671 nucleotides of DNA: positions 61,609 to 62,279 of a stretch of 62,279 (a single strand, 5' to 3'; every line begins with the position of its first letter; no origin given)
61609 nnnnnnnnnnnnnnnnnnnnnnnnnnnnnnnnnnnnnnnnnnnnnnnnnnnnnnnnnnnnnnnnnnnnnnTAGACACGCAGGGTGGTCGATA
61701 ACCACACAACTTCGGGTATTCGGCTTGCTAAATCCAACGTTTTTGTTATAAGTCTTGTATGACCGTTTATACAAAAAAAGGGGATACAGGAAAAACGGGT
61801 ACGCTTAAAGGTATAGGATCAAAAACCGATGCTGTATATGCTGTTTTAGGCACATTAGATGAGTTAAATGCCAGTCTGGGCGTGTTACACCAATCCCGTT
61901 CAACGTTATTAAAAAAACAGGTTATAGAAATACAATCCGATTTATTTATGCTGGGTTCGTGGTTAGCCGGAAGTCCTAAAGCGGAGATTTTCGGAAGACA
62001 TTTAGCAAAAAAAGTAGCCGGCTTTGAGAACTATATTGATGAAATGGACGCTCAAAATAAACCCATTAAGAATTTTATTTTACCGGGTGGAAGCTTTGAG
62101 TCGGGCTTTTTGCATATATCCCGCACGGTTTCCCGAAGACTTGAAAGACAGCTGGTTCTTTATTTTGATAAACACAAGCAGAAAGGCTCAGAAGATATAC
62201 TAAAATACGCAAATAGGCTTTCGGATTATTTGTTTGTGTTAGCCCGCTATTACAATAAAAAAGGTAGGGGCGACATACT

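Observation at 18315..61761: Recurrent -10 hexamer placed 6-8 nt before the start codon: operon-first genes look leaderless, and SD sequences are rare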

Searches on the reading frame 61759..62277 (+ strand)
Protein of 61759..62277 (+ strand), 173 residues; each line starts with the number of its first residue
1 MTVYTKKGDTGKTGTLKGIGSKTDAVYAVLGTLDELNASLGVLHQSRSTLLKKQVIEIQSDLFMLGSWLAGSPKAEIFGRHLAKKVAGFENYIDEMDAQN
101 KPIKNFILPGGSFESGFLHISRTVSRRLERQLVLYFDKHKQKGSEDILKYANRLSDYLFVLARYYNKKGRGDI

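Call 49: search_protein_families(library=ncbifam, proteins=[window:61759-62277:+], max_evalue=0.000001)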
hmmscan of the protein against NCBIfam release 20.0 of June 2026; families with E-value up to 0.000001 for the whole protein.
window:61759-62277:+ (173 aa): 1 family
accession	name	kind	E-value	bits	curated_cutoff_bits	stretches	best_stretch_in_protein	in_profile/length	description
TIGR00636.1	PduO_Nterm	equivalog_domain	6.1e-44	149.7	108.45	1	4-168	1-162/171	cob(I)yrinic acid a,c-diamide adenosyltransferase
